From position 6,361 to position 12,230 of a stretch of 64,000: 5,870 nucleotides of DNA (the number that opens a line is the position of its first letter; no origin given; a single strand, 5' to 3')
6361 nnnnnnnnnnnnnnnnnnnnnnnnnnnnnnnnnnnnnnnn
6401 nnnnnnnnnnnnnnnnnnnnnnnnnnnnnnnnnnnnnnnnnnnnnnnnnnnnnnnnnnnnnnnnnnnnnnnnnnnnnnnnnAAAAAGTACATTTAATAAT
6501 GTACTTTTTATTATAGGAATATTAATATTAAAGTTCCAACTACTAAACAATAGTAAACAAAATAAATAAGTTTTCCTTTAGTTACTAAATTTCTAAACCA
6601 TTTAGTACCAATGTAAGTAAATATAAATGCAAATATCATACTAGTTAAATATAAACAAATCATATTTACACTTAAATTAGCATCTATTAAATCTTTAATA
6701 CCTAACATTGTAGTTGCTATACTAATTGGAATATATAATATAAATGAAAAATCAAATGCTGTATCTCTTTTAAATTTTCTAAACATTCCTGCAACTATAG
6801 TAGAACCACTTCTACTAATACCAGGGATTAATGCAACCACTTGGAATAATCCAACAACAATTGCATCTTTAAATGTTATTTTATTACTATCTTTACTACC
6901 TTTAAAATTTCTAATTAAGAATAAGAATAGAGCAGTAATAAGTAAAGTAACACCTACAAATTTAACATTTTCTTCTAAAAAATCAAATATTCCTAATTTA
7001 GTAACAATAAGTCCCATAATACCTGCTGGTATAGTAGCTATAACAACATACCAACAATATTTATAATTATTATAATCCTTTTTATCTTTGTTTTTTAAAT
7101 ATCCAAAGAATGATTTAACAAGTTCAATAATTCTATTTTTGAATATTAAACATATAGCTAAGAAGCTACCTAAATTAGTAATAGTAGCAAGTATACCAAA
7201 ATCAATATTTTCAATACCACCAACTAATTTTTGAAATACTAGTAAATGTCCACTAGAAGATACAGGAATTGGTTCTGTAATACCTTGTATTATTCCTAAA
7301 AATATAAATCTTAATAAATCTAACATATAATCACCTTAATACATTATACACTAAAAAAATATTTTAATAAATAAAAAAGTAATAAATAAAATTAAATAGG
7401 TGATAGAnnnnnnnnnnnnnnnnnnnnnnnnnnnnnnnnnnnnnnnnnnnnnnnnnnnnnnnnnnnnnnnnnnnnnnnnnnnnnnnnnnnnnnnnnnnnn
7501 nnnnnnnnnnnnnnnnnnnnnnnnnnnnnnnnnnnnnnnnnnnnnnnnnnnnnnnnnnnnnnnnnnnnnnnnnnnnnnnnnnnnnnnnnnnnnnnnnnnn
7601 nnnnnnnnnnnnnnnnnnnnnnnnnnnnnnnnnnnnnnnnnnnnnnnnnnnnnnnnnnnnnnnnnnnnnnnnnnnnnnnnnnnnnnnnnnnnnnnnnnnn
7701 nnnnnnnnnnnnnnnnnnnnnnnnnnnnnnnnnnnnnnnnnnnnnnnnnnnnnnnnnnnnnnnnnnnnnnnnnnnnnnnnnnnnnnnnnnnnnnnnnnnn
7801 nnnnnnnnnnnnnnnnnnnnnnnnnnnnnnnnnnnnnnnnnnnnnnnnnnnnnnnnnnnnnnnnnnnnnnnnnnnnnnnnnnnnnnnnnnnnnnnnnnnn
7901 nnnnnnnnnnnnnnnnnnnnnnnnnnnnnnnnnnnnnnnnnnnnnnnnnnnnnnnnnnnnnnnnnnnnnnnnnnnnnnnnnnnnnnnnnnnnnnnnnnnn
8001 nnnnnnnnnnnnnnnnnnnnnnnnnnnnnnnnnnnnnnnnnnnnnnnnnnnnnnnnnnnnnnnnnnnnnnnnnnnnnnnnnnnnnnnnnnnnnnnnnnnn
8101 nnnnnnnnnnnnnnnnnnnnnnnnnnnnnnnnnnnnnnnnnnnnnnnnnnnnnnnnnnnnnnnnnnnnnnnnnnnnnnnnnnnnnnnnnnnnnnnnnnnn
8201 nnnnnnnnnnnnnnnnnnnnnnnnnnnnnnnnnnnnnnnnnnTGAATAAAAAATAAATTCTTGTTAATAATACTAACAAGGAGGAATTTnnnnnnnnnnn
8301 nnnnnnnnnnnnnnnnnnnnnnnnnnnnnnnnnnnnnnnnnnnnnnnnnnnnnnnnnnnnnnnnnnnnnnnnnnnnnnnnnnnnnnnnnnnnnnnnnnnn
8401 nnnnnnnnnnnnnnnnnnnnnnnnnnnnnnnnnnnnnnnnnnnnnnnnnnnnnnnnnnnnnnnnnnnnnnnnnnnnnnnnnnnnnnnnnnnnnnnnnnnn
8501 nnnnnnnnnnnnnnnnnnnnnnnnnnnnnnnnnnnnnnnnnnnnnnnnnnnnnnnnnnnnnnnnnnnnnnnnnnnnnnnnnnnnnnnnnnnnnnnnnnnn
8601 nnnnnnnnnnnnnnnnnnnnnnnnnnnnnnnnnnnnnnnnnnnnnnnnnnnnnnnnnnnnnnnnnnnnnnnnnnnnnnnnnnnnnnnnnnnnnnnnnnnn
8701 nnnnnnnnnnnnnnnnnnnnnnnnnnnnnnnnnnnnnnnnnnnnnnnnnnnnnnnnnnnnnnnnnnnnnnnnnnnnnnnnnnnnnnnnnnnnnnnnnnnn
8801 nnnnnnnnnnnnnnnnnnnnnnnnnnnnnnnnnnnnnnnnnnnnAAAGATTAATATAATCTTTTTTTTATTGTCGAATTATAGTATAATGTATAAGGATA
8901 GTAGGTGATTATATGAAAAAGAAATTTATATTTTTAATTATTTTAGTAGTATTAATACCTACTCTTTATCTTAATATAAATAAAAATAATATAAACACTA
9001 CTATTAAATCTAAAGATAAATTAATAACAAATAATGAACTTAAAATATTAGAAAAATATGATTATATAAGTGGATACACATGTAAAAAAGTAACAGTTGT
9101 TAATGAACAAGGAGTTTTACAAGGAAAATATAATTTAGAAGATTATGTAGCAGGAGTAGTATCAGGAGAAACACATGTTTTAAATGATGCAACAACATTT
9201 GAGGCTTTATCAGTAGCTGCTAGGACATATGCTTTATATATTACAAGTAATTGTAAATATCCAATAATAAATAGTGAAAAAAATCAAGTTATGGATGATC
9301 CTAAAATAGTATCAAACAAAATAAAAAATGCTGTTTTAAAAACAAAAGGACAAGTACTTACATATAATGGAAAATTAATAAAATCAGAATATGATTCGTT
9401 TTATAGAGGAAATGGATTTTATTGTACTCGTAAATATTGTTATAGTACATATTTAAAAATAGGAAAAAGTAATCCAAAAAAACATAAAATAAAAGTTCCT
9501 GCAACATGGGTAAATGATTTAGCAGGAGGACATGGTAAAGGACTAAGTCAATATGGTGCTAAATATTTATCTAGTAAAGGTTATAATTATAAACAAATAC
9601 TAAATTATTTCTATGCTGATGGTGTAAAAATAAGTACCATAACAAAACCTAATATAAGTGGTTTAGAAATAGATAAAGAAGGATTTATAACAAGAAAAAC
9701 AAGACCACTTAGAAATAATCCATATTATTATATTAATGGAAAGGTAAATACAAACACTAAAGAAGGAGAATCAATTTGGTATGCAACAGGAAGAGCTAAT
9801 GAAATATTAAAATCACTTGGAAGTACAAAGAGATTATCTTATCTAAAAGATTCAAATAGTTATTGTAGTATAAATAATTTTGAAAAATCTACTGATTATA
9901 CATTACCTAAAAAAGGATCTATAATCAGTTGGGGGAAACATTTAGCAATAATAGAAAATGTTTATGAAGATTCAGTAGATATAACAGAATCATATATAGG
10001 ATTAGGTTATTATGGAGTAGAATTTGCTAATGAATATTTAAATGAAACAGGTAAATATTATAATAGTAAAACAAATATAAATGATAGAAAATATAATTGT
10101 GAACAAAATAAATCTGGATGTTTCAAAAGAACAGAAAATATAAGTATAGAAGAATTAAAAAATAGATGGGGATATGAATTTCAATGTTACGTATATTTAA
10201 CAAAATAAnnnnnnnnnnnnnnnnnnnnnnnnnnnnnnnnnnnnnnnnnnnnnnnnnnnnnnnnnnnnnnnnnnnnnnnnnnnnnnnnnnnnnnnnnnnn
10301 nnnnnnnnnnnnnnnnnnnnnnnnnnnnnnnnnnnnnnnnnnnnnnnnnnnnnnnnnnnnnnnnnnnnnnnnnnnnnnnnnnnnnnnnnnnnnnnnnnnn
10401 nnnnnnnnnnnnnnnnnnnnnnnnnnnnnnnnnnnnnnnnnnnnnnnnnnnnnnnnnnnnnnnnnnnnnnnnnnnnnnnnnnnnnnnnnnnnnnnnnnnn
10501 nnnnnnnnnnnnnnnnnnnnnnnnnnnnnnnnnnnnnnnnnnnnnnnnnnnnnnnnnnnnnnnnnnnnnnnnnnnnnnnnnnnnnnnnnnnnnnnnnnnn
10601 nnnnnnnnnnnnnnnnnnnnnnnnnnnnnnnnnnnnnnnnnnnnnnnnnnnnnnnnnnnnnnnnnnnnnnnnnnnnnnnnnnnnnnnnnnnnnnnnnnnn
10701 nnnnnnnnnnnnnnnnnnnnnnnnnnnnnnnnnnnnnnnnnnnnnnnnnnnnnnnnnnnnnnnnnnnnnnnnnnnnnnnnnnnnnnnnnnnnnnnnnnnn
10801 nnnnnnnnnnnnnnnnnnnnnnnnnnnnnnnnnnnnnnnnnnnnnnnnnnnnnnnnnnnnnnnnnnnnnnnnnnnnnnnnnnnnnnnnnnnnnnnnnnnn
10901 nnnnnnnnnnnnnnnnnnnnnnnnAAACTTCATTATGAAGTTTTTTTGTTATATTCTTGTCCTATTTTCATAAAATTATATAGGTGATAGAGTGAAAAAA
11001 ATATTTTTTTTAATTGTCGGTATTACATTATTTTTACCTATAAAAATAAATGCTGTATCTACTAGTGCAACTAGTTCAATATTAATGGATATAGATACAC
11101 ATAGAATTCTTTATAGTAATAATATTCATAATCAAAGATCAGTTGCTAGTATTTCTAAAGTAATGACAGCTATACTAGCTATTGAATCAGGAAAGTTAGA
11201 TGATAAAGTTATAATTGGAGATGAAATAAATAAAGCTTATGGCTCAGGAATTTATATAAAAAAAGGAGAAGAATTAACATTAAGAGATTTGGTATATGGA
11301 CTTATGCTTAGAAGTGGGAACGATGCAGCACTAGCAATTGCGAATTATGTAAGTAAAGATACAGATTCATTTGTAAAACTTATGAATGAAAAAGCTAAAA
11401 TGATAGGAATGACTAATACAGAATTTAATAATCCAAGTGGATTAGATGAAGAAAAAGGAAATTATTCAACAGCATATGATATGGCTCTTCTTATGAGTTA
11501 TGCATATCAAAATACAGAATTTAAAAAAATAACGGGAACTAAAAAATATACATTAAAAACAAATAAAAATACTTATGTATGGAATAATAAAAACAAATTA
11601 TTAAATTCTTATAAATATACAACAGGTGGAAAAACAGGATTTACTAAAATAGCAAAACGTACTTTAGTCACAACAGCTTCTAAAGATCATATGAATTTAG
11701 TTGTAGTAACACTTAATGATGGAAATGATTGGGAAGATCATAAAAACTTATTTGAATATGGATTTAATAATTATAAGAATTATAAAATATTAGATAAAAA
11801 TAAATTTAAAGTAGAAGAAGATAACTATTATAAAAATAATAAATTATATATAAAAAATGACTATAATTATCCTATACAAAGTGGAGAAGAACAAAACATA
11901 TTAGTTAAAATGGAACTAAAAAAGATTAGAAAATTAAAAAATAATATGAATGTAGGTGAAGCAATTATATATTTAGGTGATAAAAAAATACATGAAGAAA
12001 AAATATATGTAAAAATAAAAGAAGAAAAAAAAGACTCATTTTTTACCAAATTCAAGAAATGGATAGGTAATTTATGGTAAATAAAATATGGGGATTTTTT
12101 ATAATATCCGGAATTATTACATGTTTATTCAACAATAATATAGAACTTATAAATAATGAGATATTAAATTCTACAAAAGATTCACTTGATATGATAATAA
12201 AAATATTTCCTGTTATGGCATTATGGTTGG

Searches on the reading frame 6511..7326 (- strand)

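Call 7: search_protein_families(library=pfam, proteins=[window:6511-7326:-], max_evalue=0.001)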
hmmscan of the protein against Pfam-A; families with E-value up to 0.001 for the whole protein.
window:6511-7326:- (271 aa): 1 family
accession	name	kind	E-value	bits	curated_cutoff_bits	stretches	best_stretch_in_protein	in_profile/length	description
PF02673.24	BacA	-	7.9e-71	239.2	33.4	1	8-265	2-256/257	Bacitracin resistance protein BacA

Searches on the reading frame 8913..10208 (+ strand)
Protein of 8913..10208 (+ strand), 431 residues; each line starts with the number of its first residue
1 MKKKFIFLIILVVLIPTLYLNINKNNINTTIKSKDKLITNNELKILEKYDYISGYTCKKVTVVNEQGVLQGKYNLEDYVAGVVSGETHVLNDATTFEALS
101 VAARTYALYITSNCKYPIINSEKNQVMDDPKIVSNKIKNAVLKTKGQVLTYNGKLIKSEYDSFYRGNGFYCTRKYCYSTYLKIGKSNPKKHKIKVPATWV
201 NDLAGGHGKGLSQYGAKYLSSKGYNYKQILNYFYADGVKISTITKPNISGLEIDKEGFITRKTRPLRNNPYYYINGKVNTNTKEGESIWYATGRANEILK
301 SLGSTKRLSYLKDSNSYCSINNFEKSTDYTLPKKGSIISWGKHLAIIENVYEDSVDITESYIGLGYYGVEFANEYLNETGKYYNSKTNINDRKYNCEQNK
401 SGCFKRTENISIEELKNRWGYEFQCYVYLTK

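Call 7: search_protein_families(library=pfam, proteins=[window:8913-10208:+], max_evalue=0.001)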
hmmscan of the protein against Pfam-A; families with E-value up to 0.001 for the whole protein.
window:8913-10208:+ (431 aa): 1 family
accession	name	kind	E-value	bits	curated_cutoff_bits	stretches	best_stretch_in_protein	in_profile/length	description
PF08486.15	SpoIID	-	6.8e-12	46.3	23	1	72-151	10-97/97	Stage II sporulation protein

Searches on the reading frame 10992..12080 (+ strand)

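Call 7: search_protein_families(library=pfam, proteins=[window:10992-12080:+], max_evalue=0.001)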
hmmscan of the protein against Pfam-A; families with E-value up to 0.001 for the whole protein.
window:10992-12080:+ (362 aa): 3 families
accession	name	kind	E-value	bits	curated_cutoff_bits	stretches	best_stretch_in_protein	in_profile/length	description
PF00768.25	Peptidase_S11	-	1.4e-62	211.7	27.6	1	23-243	9-237/239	D-alanyl-D-alanine carboxypeptidase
PF13354.11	Beta-lactamase2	-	1.5e-08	34.7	22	1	31-174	4-149/214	Beta-lactamase enzyme family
PF07943.18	PBP5_C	-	3.2e-06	27.6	21.2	1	261-342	1-87/91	Penicillin-binding protein 5, C-terminal domain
